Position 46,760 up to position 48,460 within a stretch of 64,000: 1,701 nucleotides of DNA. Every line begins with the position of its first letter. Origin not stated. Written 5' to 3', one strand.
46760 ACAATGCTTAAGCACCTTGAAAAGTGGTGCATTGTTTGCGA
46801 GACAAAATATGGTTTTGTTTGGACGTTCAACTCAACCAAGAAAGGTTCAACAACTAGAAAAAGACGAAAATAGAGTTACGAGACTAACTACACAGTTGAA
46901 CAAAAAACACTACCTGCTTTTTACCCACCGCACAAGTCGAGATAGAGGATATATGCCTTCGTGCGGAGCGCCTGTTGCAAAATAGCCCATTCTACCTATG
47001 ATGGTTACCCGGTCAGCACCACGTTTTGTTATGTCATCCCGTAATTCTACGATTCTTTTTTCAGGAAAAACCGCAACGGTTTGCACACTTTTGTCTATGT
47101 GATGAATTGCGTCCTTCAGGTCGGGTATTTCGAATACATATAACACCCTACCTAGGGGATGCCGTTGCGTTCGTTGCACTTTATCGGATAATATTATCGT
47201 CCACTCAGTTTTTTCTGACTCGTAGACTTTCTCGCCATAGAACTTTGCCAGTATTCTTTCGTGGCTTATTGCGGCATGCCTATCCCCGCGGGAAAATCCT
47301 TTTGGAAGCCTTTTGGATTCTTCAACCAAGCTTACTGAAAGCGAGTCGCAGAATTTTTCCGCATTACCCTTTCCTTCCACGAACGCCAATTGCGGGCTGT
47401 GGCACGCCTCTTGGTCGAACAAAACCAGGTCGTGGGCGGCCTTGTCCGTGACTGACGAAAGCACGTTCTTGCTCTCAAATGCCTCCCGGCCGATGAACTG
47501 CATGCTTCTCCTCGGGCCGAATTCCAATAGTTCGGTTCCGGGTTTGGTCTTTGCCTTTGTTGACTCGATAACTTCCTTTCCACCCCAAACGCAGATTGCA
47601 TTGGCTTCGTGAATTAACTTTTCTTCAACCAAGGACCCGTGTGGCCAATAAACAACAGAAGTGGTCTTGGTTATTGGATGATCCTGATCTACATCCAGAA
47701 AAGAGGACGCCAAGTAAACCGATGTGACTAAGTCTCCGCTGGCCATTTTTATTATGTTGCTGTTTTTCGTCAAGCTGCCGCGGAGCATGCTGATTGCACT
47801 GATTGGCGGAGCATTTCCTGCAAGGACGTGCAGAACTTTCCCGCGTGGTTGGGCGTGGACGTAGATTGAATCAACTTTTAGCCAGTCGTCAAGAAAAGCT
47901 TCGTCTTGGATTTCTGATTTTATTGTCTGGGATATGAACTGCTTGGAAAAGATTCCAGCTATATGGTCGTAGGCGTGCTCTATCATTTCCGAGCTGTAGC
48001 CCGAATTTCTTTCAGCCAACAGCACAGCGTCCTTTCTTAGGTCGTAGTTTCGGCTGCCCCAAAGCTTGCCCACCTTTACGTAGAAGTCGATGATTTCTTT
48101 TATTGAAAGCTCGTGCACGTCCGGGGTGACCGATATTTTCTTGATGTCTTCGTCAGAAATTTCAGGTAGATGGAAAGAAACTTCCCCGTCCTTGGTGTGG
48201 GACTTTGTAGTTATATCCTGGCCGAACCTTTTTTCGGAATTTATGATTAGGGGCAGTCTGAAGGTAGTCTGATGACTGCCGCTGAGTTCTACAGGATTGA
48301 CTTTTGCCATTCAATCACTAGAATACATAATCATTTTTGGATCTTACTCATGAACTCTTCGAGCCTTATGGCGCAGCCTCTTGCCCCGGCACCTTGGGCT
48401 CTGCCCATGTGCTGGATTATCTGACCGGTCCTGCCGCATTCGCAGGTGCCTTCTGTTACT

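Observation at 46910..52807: Six-gene operon: KaiC-like, KaiC-like, Roadblock/LC7, FIST, LuxE-like, LuxC-like. A candidate sensory ATPase module wired to an acyl-activating/aldehyde-forming enzyme pair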

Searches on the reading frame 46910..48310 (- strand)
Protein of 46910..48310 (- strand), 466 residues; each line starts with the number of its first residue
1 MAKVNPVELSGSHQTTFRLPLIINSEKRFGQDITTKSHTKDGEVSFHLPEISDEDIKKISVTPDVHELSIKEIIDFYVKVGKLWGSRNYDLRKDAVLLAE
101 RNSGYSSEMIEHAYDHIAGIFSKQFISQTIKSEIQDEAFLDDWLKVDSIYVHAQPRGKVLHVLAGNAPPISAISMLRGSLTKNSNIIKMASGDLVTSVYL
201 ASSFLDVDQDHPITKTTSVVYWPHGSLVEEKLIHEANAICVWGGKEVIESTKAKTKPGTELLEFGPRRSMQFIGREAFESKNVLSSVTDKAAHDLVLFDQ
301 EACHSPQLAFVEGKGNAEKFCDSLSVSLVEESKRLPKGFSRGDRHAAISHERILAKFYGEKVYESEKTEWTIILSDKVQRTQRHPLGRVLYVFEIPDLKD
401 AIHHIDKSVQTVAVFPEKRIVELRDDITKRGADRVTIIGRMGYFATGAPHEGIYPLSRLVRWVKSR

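Call 3: search_protein_families(library=pfam, proteins=[window:46910-48310:-], max_evalue=0.01)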
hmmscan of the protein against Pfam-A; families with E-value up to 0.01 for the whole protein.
window:46910-48310:- (466 aa): 1 family
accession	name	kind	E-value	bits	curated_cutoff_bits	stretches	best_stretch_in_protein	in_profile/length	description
PF05893.19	LuxC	-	6.9e-88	295.6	21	1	65-462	1-401/401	Acyl-CoA reductase (LuxC)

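Call 4: search_protein_families(library=ncbifam, proteins=[window:46910-48310:-], max_evalue=0.01)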
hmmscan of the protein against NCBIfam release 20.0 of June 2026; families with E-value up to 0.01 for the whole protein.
window:46910-48310:- (466 aa): 1 family
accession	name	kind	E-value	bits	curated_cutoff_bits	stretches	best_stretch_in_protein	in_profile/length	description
NF052251.1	LCFA_red_LuxC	equivalog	6.1e-86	288.8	750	1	19-464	5-446/478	long-chain-fatty-acyl-CoA reductase LuxC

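Call 17: find_homologous_proteins(query=window:46910-48310:-)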
Query window:46910-48310:- (466 aa): 61 proteins with E <= 0.001 among 8000 candidates.
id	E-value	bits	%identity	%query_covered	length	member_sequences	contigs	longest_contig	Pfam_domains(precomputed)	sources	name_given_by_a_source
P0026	0.0e+0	1048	100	100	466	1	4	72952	PF05893.20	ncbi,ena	-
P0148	8.5e-284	959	89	100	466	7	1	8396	PF05893.20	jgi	-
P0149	4.8e-280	947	88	100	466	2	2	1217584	PF05893.20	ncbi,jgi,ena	-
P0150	2.8e-225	767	72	98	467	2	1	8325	PF05893.20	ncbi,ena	-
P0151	4.0e-185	634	61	96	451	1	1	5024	PF05893.20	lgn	-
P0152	7.7e-185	633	62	97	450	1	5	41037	PF05893.20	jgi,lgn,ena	-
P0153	6.7e-178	610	59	96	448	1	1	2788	PF05893.20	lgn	-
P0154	3.4e-175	601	58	97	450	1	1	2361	PF05893.20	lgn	-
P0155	5.7e-169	581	58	96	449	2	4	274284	PF05893.20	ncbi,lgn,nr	ncbi:MAG: acyl-CoA reductase [Methanocellales archaeon]|nr:acyl-CoA reductase [Methanocellales archa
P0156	8.5e-166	570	55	96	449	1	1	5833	PF05893.20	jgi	jgi:long-chain-fatty-acyl-CoA reductase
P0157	5.1e-164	565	55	97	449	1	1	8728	PF05893.20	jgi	jgi:long-chain-fatty-acyl-CoA reductase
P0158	1.1e-162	560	55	96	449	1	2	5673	PF05893.20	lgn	-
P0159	1.7e-144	500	50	96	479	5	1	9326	PF05893.20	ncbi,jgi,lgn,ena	-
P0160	2.6e-142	493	49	96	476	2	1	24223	PF05893.20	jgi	jgi:long-chain-fatty-acyl-CoA reductase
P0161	7.5e-142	492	51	95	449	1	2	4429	PF05893.20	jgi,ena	-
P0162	1.5e-141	491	50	96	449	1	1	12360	PF05893.20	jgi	jgi:long-chain-fatty-acyl-CoA reductase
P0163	4.9e-141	489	50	96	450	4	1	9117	PF05893.20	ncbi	-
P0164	2.3e-140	487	48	97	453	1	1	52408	PF05893.20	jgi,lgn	jgi:long-chain-fatty-acyl-CoA reductase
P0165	5.1e-140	486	50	96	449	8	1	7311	PF05893.20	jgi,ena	-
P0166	9.2e-139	481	48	97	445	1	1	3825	PF05893.20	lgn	-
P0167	5.7e-138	479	47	97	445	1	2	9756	PF05893.20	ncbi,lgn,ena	-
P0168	6.1e-138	479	49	96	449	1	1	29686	PF05893.20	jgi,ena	-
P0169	7.4e-138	478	49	96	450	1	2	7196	PF05893.20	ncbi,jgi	jgi:long-chain-fatty-acyl-CoA reductase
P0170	7.6e-138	478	49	96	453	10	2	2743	PF05893.20,PF00171.28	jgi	jgi:long-chain-fatty-acyl-CoA reductase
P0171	1.1e-137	478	50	96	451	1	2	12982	PF05893.20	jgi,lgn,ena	-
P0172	1.2e-137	478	49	96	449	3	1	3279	PF05893.20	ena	-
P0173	1.7e-137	477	49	96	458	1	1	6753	PF05893.20,PF00171.28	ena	-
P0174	3.7e-136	473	48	96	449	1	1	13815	PF05893.20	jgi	jgi:long-chain-fatty-acyl-CoA reductase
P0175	3.7e-136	473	48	96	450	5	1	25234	PF05893.20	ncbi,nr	ncbi:MAG: hypothetical protein NTY20_01870 [Candidatus Aenigmarchaeota archaeon]|nr:hypothetical pro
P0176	6.7e-136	472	48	96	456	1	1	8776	PF05893.20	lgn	-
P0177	1.1e-135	471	48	96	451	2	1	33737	PF05893.20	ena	-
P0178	3.3e-135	470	49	96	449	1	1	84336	PF05893.20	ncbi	-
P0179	9.2e-135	468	48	96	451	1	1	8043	PF05893.20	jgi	jgi:long-chain-fatty-acyl-CoA reductase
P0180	9.2e-135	468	49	96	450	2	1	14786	PF05893.20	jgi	jgi:long-chain-fatty-acyl-CoA reductase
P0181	4.9e-134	466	48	96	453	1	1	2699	PF05893.20,PF00171.28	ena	-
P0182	5.3e-134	466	48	96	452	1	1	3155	PF05893.20,PF00171.28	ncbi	ncbi:MAG: aldehyde dehydrogenase family protein [Syntrophales bacterium]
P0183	4.5e-131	456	46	96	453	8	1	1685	PF05893.20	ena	-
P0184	1.4e-130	454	46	96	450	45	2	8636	PF05893.20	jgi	jgi:long-chain-fatty-acyl-CoA reductase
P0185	4.6e-118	413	44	97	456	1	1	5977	PF05893.20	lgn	-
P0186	5.3e-117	410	44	97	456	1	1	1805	PF05893.20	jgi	jgi:long-chain-fatty-acyl-CoA reductase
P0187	5.0e-116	406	45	90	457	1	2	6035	PF05893.20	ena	-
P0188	2.3e-115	404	43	97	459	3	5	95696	PF05893.20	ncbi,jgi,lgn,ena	-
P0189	4.8e-115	403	42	96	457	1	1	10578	PF05893.20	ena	-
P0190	5.8e-114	400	42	97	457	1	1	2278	PF05893.20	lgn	-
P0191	4.7e-112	393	43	95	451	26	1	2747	PF05893.20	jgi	-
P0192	6.4e-112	393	41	96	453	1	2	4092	PF05893.20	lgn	-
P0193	3.2e-102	361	40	96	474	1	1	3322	PF05893.20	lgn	-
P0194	1.4e-93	332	54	62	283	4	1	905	PF05893.20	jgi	jgi:long-chain-fatty-acyl-CoA reductase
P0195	5.5e-89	317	36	97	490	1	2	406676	PF05893.20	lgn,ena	-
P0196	7.0e-87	310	35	97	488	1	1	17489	PF05893.20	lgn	-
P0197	4.6e-86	308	51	60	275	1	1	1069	PF05893.20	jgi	jgi:long-chain-fatty-acyl-CoA reductase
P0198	3.6e-83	298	48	61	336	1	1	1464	PF05893.20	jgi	jgi:long-chain-fatty-acyl-CoA reductase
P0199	7.4e-53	198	32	86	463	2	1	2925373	PF05893.20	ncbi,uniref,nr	ncbi:acyl-CoA reductase [Parvularcula marina]|uniref:Long-chain-fatty-acyl-CoA reductase n=1 Tax=Par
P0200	2.5e-44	170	29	96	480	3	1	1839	PF05893.20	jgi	jgi:hypothetical protein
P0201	4.5e-44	169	29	97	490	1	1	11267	PF05893.20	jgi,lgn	-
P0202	2.9e-43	167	30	96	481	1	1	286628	PF05893.20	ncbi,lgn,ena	-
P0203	3.6e-43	166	28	91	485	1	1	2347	PF05893.20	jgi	jgi:hypothetical protein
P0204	3.0e-37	147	28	86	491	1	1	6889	PF05893.20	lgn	-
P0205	1.3e-21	95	28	74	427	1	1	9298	PF05893.20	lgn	-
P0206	2.7e-10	58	24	65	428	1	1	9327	PF05893.20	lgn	-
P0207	4.9e-10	57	26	65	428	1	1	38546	PF05893.20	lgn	-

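Call 18: find_encoding_contigs(protein=P0155, flank=9000, max_places=1)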
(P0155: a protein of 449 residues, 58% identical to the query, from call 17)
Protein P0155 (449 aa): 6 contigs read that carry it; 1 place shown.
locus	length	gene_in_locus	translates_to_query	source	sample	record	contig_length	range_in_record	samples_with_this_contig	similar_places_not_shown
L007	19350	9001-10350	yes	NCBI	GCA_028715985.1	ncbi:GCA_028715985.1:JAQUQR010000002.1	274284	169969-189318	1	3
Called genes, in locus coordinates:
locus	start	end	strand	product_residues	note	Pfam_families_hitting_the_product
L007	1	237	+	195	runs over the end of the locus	-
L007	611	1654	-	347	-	PF01969:Ni_insertion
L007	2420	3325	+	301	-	PF00899:ThiF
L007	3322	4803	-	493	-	PF04055:Radical_SAM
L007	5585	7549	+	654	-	PF02730:AFOR_N, PF01314:AFOR_C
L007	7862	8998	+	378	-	PF04443:LuxE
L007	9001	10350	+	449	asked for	PF05893:LuxC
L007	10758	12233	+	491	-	PF02310:B12-binding, PF04055:Radical_SAM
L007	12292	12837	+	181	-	-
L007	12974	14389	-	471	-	PF12838:Fer4_7 (weak), PF13484:Fer4_16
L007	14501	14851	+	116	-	PF12840:HTH_20 (weak), PF01022:HTH_5, PF13463:HTH_27 (weak)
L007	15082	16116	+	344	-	-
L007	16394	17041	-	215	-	PF02613:Nitrate_red_del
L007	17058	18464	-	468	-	PF00037:Fer4 (weak), PF02662:FlpD, PF12837:Fer4_6 (weak), PF12838:Fer4_7 (weak), PF13187:Fer4_9 (weak), PF13237:Fer4_10, PF14697:Fer4_21 (weak), PF00037:Fer4 (weak), +6 more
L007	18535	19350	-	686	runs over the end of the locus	PF02730:AFOR_N, PF01314:AFOR_C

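Call 19: find_encoding_contigs(protein=P0152, flank=9000, max_places=1)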
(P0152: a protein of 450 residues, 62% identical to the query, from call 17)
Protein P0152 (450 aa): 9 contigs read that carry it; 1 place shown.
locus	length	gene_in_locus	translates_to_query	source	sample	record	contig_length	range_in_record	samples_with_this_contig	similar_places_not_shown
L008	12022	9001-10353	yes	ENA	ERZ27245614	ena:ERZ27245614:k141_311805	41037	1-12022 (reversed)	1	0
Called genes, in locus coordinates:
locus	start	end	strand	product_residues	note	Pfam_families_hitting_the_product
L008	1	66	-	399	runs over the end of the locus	PF24336:DUF7504 (weak)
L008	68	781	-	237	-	PF06745:ATPase, PF13481:AAA_25, PF23442:DUF7125 (weak), PF07088:GvpD_P-loop (weak)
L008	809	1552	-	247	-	PF01973:MptE-like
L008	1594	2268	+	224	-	PF00398:RrnaAD, PF02475:TRM5-TYW2_MTfase, PF05175:MTS (weak), PF13847:Methyltransf_31, PF08241:Methyltransf_11, PF08242:Methyltransf_12 (weak), PF13649:Methyltransf_25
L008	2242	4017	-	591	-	PF17297:PEPCK_N, PF00821:PEPCK_GTP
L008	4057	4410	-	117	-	PF01201:Ribosomal_S8e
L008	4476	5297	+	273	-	-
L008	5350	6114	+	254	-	PF06745:ATPase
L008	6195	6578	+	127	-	-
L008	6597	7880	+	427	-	PF08495:FIST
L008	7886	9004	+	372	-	PF04443:LuxE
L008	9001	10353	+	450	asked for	PF05893:LuxC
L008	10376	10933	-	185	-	-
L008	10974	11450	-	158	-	PF01862:PvlArgDC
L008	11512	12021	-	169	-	?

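Call 20: find_encoding_contigs(protein=P0175, flank=9000, max_places=1)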
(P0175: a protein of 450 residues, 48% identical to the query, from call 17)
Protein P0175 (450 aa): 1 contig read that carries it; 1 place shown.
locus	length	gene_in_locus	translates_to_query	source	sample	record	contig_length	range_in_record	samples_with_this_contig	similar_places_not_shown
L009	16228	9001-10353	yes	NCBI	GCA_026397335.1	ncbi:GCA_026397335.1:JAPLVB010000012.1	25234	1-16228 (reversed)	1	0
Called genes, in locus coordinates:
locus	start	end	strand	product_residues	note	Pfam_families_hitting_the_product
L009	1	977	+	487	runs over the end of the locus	PF01409:tRNA-synt_2d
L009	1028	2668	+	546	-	PF18262:PhetRS_B1 (faint), PF03483:B3_4 (weak), PF03484:B5, PF17759:tRNA_synthFbeta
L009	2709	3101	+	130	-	-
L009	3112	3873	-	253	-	PF00142:Fer4_NifH (faint), PF01656:CbiA, PF02374:ArsA_ATPase (faint), PF06564:CBP_BcsQ, PF09140:MipZ (faint), PF10609:ParA, PF13614:AAA_31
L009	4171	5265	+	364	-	PF00932:LTD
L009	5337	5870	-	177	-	PF00571:CBS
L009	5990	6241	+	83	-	-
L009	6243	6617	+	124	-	-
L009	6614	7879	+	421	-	PF08495:FIST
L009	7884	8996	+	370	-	PF04443:LuxE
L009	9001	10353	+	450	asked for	PF05893:LuxC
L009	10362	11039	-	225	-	PF06745:ATPase, PF13481:AAA_25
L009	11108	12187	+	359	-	PF00348:polyprenyl_synt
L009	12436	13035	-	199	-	-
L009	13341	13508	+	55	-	-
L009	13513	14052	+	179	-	PF03439:Spt5-NGN, PF00467:KOW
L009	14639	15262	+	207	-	-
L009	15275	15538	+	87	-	-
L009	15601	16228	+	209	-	PF00687:Ribosomal_L1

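Call 21: find_encoding_contigs(protein=P0178, flank=9000, max_places=1)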
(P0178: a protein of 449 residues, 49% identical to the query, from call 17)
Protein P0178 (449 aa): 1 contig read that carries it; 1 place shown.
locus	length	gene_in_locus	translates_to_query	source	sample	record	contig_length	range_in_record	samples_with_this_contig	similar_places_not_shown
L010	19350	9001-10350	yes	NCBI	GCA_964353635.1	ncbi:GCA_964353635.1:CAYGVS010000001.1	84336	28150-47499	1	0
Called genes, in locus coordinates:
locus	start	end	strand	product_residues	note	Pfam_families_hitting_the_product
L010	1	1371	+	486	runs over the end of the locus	PF01409:tRNA-synt_2d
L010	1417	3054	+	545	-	PF03483:B3_4 (weak), PF03484:B5, PF17759:tRNA_synthFbeta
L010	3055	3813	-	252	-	PF00142:Fer4_NifH (faint), PF01656:CbiA, PF02374:ArsA_ATPase (faint), PF06564:CBP_BcsQ, PF10609:ParA, PF13614:AAA_31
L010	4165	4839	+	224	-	-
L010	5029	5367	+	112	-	-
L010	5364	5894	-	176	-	PF00571:CBS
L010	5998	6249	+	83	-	-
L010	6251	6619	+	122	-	-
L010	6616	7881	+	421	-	PF08495:FIST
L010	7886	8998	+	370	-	PF04443:LuxE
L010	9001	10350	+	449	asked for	PF05893:LuxC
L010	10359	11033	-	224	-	PF06745:ATPase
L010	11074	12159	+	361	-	PF00348:polyprenyl_synt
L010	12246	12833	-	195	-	-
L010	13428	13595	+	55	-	-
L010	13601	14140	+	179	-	PF03439:Spt5-NGN, PF00467:KOW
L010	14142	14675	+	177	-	PF03946:Ribosomal_L11_N, PF00298:Ribosomal_L11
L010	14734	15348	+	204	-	-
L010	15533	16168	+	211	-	PF00687:Ribosomal_L1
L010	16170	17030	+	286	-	PF00466:Ribosomal_L10, PF17777:RL10P_insert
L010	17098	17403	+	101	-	PF00428:Ribosomal_60s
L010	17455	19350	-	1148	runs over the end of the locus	-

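Call 49: search_protein_families(library=pfam, proteins=[L008:10376-10933:-], max_evalue=0.01)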
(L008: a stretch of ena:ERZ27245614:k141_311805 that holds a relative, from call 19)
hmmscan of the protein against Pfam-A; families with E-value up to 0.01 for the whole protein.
L008:10376-10933:- (185 aa): 0 families

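Call 50: search_protein_families(library=ncbifam, proteins=[L008:10376-10933:-], max_evalue=0.0001)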
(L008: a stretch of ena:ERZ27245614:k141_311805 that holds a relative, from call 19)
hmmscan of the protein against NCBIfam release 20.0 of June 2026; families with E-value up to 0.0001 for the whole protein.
L008:10376-10933:- (185 aa): 0 families

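Call 59: search_solved_structures(query=window:46910-48310:-, max_evalue=0.001, show_alignments=1)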
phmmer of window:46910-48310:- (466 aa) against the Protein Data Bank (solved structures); distinct sequences matched with E-value up to 0.001: 1.
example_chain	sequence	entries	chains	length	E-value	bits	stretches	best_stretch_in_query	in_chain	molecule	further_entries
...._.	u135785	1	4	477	3.9e-65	223.8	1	19-464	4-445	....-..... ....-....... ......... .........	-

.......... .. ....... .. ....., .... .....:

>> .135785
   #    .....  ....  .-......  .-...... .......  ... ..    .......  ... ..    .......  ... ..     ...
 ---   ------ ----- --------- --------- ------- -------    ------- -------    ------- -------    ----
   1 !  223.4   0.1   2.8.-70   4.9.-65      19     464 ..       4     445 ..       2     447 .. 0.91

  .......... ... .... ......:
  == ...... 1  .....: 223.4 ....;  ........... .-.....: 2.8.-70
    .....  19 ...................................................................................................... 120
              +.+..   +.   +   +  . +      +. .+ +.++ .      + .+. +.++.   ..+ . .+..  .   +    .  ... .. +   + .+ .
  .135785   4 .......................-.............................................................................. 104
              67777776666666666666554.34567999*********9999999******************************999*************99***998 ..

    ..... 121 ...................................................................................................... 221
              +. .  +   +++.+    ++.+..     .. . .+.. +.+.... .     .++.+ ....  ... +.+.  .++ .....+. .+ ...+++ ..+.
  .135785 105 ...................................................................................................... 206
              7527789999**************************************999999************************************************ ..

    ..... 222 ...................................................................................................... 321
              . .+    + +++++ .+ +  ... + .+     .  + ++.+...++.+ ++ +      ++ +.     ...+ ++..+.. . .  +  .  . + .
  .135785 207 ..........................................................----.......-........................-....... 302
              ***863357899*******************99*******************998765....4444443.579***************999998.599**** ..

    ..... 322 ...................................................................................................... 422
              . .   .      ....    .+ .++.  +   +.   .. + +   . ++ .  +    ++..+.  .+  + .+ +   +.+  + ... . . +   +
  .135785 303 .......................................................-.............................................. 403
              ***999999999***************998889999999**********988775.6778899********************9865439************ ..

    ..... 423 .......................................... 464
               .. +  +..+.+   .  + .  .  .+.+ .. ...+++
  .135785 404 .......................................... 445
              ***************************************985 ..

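Call 66: search_solved_structures(query=A5, max_evalue=1)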
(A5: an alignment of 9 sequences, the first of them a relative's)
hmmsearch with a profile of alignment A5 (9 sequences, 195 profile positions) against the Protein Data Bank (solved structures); distinct sequences matched with E-value up to 1: 0.
